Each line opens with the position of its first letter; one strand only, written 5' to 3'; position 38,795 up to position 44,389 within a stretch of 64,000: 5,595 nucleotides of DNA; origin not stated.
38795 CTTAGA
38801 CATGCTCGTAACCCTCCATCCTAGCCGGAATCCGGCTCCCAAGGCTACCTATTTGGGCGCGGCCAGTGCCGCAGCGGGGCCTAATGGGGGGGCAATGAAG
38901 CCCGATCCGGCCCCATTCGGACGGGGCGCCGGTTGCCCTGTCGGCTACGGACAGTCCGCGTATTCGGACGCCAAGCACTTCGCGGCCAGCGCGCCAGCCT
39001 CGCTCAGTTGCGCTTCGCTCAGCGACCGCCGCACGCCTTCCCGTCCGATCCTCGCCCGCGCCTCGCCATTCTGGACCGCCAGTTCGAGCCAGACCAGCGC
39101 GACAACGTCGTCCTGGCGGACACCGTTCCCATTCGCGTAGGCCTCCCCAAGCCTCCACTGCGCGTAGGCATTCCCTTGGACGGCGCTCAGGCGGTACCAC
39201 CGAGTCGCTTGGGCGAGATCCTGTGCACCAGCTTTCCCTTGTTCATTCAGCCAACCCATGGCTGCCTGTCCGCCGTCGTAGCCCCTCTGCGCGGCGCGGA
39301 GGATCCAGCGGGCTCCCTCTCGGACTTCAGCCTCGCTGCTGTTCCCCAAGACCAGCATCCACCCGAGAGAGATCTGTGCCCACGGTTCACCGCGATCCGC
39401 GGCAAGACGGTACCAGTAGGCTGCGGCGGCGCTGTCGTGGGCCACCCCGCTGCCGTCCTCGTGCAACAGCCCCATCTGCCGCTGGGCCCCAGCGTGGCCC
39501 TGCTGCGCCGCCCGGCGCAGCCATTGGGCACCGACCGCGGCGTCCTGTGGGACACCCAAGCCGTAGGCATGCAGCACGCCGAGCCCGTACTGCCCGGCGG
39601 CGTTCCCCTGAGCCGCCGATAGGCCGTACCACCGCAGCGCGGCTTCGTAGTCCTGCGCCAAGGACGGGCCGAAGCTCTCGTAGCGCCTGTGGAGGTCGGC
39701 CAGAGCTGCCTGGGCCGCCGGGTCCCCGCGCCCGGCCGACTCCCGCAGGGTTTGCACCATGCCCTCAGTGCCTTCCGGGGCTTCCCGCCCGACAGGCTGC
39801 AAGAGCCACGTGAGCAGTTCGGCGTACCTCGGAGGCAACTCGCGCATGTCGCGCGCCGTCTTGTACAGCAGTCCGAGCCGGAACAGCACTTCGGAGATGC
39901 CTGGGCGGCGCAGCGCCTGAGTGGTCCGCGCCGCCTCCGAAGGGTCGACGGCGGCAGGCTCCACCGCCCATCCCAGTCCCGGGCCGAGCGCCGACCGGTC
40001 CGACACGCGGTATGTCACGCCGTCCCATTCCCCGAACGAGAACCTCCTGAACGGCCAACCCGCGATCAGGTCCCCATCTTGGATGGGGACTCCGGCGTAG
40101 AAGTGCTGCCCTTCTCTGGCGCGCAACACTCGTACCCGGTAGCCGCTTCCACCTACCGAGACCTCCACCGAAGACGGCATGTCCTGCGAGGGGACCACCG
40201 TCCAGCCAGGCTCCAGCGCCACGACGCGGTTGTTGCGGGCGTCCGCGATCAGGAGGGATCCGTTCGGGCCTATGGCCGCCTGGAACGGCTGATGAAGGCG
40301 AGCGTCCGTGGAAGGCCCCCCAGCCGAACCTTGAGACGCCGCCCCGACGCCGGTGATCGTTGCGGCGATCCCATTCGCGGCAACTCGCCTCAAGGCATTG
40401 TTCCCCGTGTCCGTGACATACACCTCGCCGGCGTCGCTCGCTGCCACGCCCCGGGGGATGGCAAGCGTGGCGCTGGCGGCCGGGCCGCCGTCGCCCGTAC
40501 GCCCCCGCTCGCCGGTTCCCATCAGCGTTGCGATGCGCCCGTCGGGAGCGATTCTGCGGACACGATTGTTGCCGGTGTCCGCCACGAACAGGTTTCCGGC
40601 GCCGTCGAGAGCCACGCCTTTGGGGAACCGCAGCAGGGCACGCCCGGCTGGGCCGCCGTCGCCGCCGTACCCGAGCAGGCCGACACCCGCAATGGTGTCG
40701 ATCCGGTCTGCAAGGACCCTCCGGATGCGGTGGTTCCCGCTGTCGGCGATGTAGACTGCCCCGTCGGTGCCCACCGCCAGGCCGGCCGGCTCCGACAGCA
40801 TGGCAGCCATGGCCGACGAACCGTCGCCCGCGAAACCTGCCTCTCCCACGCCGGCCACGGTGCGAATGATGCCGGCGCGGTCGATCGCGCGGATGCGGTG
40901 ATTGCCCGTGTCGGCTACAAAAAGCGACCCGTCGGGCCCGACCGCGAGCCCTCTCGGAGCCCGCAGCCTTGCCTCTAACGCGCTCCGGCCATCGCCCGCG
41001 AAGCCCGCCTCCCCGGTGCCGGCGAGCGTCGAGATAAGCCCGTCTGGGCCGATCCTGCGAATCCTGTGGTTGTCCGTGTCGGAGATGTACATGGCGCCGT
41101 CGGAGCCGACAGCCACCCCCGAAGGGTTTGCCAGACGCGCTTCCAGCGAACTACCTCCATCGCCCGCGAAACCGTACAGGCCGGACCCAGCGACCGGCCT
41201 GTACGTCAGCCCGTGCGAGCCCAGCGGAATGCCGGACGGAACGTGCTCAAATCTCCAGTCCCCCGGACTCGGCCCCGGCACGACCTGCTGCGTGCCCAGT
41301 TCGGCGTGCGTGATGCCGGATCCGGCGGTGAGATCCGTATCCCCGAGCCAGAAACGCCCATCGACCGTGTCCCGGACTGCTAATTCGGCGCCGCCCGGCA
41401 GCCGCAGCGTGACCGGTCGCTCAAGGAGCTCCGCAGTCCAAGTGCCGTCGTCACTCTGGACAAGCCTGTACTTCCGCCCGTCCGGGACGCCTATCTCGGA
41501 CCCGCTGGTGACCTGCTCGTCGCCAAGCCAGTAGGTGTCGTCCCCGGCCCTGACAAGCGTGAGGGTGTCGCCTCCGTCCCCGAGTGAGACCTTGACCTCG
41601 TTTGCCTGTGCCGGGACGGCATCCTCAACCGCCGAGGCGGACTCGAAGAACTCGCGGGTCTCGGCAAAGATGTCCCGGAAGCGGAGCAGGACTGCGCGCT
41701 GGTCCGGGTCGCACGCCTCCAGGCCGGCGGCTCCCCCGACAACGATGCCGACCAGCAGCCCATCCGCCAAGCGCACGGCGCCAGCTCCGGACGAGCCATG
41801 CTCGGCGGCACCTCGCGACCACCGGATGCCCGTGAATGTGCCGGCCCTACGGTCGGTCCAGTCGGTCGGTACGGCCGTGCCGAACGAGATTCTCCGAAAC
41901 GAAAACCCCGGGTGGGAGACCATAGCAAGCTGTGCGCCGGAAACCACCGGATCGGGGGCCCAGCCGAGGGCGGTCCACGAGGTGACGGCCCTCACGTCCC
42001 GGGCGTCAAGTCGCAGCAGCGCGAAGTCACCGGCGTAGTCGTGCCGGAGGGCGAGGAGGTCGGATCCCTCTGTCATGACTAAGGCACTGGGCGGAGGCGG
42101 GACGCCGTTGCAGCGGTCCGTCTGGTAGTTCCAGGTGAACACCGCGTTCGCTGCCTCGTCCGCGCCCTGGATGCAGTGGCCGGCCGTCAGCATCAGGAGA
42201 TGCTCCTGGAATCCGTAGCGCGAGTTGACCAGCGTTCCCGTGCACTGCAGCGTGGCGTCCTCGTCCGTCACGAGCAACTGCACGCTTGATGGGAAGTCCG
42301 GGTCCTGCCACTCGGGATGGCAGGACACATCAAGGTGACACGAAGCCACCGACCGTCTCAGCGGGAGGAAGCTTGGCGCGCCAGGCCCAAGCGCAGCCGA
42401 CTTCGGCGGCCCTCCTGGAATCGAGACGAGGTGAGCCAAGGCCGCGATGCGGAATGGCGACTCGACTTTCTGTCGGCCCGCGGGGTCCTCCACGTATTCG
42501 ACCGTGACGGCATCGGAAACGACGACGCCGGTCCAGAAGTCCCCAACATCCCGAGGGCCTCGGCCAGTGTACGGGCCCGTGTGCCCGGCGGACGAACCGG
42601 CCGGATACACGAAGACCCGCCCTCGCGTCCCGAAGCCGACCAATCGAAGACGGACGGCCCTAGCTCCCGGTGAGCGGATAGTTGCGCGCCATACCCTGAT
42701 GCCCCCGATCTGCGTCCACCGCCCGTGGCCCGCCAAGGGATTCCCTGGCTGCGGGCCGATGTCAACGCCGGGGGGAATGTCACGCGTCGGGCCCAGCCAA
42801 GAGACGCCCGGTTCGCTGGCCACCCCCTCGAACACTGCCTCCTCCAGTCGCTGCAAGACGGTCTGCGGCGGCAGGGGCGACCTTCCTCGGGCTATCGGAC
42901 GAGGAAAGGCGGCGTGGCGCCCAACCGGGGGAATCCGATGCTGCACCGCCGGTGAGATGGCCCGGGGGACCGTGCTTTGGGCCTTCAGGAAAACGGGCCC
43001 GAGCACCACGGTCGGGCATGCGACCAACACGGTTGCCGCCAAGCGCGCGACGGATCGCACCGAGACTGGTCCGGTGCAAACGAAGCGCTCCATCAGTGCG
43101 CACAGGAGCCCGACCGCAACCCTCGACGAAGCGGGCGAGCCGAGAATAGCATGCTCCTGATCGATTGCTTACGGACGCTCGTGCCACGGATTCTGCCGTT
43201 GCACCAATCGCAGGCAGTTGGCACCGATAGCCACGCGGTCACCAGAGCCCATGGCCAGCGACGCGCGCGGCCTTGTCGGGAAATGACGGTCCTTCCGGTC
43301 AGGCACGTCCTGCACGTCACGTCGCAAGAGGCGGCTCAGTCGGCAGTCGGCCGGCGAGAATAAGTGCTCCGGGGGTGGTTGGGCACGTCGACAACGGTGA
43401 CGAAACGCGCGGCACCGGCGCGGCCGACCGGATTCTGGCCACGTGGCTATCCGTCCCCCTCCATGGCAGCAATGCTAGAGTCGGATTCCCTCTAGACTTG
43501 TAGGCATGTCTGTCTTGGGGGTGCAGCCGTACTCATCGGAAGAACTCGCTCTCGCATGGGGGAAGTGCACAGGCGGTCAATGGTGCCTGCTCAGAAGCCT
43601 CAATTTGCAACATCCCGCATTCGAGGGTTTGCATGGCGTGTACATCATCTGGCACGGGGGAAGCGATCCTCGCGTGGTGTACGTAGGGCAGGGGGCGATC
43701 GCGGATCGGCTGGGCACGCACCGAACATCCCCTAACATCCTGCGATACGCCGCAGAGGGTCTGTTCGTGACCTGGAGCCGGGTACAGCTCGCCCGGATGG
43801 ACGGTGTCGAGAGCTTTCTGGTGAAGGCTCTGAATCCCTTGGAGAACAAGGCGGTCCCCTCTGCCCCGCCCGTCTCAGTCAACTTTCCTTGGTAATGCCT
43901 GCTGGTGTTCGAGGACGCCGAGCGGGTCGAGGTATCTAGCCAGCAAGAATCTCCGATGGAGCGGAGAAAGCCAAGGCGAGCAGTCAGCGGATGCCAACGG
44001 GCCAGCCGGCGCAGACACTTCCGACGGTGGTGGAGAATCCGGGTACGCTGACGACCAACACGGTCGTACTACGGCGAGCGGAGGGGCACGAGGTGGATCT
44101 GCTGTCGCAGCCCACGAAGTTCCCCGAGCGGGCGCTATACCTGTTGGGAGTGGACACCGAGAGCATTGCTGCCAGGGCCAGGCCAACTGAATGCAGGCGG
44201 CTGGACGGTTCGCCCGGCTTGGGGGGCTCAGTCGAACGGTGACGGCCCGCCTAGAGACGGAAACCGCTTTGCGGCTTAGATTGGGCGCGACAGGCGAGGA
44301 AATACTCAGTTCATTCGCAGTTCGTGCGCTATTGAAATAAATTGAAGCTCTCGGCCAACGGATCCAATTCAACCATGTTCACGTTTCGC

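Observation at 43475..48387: Lower-G+C islet with an abutting AAA+ ATPase / S8 subtilase operon (ietAS-like candidate defence module)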

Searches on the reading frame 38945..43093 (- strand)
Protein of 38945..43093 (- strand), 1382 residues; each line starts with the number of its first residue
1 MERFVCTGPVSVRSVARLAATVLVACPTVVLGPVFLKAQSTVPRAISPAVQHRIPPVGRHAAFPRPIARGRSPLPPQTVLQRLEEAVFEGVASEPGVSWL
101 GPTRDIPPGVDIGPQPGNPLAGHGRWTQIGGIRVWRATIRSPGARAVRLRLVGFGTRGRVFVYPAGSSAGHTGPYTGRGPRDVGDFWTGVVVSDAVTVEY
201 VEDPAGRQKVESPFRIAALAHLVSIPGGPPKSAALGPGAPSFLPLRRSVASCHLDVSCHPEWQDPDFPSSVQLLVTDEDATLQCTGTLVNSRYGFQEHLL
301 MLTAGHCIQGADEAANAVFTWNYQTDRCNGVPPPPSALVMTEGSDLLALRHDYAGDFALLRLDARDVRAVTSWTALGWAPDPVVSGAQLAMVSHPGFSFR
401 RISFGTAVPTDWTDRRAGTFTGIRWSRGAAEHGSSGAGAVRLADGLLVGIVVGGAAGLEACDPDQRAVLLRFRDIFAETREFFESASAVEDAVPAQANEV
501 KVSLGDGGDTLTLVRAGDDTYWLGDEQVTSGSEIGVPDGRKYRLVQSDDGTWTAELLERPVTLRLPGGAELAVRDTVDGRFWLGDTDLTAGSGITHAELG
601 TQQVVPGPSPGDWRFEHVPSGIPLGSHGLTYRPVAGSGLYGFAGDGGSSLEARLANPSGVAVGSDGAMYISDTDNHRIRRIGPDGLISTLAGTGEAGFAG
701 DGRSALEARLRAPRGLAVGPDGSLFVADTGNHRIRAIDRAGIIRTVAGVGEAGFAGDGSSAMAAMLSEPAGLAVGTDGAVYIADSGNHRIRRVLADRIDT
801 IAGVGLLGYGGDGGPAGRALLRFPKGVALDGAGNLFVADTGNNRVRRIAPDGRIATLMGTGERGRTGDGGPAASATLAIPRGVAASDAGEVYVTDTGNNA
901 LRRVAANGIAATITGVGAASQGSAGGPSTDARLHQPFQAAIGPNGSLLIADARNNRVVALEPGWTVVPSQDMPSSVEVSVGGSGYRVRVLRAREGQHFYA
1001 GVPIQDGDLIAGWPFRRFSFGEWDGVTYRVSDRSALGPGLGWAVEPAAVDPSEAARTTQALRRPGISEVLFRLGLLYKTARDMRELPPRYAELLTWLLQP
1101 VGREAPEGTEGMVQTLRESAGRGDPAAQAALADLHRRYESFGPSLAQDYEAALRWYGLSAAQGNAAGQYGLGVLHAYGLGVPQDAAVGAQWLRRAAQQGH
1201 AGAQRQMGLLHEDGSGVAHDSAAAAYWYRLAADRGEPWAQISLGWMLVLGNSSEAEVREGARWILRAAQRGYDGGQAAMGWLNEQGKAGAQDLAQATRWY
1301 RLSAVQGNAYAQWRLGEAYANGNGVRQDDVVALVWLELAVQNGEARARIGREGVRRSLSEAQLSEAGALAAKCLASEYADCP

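Call 11: search_protein_families(library=ncbifam, proteins=[window:38945-43093:-], max_evalue=0.01)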
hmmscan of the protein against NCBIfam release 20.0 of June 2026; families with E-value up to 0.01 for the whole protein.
window:38945-43093:- (1382 aa): 8 families
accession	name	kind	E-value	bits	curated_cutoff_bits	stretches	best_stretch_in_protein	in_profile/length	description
NF033786.1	phenyl_MerG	equivalog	2e-19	70.4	350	2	1163-1270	63-179/217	phenylmercury resistance protein MerG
NF035926.1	scyF_NHL_VPEP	equivalog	3e-18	66.1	350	2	713-870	154-295/376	scytonemin biosynthesis PEP-CTERM protein ScyF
NF033206.1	ScyE_fam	subfamily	3.6e-14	53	80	0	709-733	6-30/333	ScyD/ScyE family protein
NF047621.1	FlgprotMotXVib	equivalog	1.3e-11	44.4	330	1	1168-1266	75-173/211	flagellar protein MotX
NF045484.1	TransRegExoR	equivalog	2.2e-08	33.7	450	2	1218-1294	141-218/267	exopolysaccharide production regulator ExoR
TIGR02604.1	Piru_Ver_Nterm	subfamily_domain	5.1e-06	26.1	122.2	0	655-677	321-343/367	PVC-type heme-binding CxxCH protein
NF038194.1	AlgK_TPR_lipo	equivalog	0.0004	19.2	700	1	1236-1369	297-429/448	alginate biosynthesis TPR repeat lipoprotein AlgK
NF000022.1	stregra_B_VgbA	exception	0.00076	18.7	600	0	654-688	140-174/299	streptogramin B lyase Vgb(A)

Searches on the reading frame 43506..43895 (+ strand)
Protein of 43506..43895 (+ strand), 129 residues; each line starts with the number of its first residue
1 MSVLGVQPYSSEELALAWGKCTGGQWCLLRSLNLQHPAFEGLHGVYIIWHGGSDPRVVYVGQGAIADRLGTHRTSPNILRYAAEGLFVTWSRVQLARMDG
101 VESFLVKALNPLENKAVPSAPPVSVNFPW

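Call 4: search_protein_families(library=padloc, proteins=[window:43506-43895:+], max_evalue=0.01)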
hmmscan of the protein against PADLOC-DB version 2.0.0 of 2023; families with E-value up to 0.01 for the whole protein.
window:43506-43895:+ (129 aa): 0 families

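Call 5: search_protein_families(library=pfam, proteins=[window:43506-43895:+], max_evalue=0.01)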
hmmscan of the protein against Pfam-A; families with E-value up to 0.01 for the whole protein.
window:43506-43895:+ (129 aa): 0 families

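Call 11: search_protein_families(library=ncbifam, proteins=[window:43506-43895:+], max_evalue=0.01)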
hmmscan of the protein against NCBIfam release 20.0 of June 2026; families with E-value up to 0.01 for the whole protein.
window:43506-43895:+ (129 aa): 0 families

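Call 44: search_protein_families(library=pfam, proteins=[window:43506-43892:+], max_evalue=10)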
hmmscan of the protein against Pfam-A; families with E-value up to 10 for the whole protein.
window:43506-43892:+ (129 aa): 0 families

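Call 45: search_protein_families(library=phrogs, proteins=[window:43506-43892:+], max_evalue=0.1)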
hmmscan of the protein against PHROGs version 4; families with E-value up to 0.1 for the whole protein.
window:43506-43892:+ (129 aa): 0 families

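Call 46: search_solved_structures(query=window:43506-43892:+, max_evalue=10)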
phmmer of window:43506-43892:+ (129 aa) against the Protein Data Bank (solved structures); distinct sequences matched with E-value up to 10: 2.
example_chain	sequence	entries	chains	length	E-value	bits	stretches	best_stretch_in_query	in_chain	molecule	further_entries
5e8d_H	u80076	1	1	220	0.31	14.3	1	44-91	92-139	anti-human epiregulin antibody 9E5 Fab heavy chain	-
5az2_H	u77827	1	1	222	0.32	14.2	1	44-91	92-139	anti-human epiregulin antibody 9E5 Fab heavy chain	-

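Call 64: find_homologous_proteins(query=window:43506-43892:+, max_evalue=0.001)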
Query window:43506-43892:+ (129 aa): 51 proteins with E <= 0.001 among 57 candidates.
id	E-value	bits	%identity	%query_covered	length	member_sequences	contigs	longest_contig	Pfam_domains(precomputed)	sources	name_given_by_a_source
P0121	2.9e-68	246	83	100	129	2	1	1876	-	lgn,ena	-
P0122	3.0e-66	239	82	100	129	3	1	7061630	-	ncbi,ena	-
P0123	2.3e-60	220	74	100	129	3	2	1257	-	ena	-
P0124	1.2e-59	218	75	100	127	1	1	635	-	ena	-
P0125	2.1e-58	214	99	74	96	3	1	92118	-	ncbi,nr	ncbi:MAG: hypothetical protein OXN89_06185 [Bryobacterales bacterium]|nr:hypothetical protein [Bryob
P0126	1.1e-56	208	73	100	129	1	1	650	-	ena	-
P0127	2.3e-56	207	71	100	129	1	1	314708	-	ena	-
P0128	6.3e-47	177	61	100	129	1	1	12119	-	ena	-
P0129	1.3e-38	150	60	89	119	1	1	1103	-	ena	-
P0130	4.4e-37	145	55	90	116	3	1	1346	-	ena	-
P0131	1.0e-36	144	57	89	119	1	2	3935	-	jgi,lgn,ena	-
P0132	1.1e-36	144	57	88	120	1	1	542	-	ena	-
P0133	1.2e-36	144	83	63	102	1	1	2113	-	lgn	-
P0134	2.7e-36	143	56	98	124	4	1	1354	-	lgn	-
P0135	1.2e-35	140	53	94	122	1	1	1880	-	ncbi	-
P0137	2.8e-34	136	51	91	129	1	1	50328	-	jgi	jgi:hypothetical protein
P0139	1.1e-33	134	54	90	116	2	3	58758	-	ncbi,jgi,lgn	jgi:hypothetical protein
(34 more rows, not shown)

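Call 67: search_solved_structures(query=A6, max_evalue=10, show_alignments=2)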
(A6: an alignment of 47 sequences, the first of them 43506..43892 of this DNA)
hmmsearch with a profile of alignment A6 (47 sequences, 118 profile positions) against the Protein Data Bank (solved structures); distinct sequences matched with E-value up to 10: 2.
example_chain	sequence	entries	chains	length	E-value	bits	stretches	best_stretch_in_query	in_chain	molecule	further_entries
9fmg_D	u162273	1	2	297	0.16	15.2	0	20-56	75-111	Nitrogenase iron protein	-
2k4m_A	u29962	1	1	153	0.86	12.8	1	29-63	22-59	UPF0146 protein MTH_1000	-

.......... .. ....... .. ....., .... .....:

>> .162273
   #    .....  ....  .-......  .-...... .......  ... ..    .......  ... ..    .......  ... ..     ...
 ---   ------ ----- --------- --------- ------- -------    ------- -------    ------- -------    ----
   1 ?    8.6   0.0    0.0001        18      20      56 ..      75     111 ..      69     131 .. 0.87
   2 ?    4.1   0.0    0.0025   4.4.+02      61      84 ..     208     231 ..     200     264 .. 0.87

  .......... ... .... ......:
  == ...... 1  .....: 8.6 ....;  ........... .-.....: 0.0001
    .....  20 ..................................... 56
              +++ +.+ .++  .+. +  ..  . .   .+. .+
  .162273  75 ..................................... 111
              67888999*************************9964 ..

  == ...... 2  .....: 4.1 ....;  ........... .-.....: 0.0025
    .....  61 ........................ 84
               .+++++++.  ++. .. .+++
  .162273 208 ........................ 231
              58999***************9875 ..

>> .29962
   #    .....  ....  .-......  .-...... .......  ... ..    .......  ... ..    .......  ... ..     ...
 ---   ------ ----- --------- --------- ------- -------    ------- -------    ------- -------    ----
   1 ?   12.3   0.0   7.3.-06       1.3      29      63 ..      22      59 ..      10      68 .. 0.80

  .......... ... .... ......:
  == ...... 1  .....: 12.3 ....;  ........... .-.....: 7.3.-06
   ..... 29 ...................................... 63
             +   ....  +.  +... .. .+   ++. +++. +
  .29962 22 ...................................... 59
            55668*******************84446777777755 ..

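Call 108: find_encoding_contigs(protein=P0127, flank=5000, max_places=1)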
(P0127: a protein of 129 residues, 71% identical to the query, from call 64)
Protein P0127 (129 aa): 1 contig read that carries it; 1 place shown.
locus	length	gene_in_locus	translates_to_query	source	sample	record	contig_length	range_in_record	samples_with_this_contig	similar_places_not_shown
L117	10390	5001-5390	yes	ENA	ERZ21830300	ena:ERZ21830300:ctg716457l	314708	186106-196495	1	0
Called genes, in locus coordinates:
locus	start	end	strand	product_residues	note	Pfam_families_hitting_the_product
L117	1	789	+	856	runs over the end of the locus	PF13620:CarboxypepD_reg, PF00593:TonB_dep_Rec_b-barrel, PF25183:OMP_b-brl_4 (weak)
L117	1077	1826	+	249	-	-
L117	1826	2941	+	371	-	PF02463:SMC_N (weak), PF13175:AAA_15, PF13476:AAA_23, PF13304:AAA_21, PF13175:AAA_15, PF12476:DUF3696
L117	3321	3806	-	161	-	PF06445:GyrI-like, PF14526:Cass2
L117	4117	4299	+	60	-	-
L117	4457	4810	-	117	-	-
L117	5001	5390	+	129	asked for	-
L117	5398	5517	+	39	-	-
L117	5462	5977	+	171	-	-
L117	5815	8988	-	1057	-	PF13620:CarboxypepD_reg, PF25183:OMP_b-brl_4, PF00593:TonB_dep_Rec_b-barrel, PF25183:OMP_b-brl_4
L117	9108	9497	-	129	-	-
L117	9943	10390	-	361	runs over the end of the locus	PF08843:AbiEii, PF00805:Pentapeptide, PF13599:Pentapeptide_4, PF25296:Decapeptide (weak), PF13576:Pentapeptide_3 (weak), PF00805:Pentapeptide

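Call 109: find_encoding_contigs(protein=P0139, flank=5000, max_places=1)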
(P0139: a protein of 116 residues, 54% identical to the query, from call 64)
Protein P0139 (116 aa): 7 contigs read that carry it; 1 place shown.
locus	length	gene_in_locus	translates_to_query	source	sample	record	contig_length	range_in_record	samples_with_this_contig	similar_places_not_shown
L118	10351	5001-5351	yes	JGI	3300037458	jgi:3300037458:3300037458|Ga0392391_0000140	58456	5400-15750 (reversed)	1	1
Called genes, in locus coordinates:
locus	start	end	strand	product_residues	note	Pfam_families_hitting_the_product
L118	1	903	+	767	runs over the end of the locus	PF19335:HMBD, PF00122:E1-E2_ATPase, PF00702:Hydrolase, PF08282:Hydrolase_3 (faint)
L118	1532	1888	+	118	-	-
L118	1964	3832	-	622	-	PF08447:PAS_3 (faint), PF00989:PAS, PF08448:PAS_4, PF13188:PAS_8, PF13426:PAS_9, PF01966:HD, PF13487:HD_5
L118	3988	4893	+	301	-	PF08668:HDOD, PF01966:HD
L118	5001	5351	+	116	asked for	-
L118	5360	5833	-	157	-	PF13474:SnoaL_3, PF14534:DUF4440 (weak)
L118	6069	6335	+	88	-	PF03693:ParD_antitoxin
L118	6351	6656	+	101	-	PF05016:ParE_toxin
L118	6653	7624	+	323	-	PF02899:Phage_int_SAM_1 (weak), PF13495:Phage_int_SAM_4, PF00589:Phage_integrase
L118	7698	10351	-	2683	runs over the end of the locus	?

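Call 110: find_encoding_contigs(protein=P0137, flank=5000, max_places=1)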
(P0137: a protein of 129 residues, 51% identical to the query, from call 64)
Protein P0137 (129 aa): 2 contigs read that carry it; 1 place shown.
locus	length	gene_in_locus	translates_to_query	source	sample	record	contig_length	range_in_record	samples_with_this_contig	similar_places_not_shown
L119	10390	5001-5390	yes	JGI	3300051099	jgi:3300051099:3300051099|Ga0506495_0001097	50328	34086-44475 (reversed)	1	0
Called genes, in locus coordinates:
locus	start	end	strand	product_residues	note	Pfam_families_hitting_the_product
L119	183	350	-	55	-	-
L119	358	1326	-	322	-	PF01012:ETF, PF00766:ETF_alpha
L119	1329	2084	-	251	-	PF01012:ETF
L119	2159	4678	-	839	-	PF01266:DAO, PF07992:Pyr_redox_2 (faint), PF16350:FAO_M, PF01571:GCV_T, PF08669:GCV_T_C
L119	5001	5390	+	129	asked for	-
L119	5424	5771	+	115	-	-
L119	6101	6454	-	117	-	-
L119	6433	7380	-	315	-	PF13565:HTH_32 (weak)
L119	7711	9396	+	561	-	PF03235:GmrSD_N, PF07510:GmrSD_C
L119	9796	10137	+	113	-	PF08867:FRG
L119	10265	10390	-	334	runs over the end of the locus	PF00665:rve, PF13683:rve_3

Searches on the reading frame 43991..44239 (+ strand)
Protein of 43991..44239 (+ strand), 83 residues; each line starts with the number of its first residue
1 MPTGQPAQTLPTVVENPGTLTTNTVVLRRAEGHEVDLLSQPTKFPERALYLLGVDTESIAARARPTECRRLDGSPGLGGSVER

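Call 44: search_protein_families(library=pfam, proteins=[window:43991-44239:+], max_evalue=10)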
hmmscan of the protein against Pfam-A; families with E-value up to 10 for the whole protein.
window:43991-44239:+ (83 aa): 0 families

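Call 45: search_protein_families(library=phrogs, proteins=[window:43991-44239:+], max_evalue=0.1)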
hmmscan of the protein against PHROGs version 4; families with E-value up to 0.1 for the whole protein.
window:43991-44239:+ (83 aa): 0 families
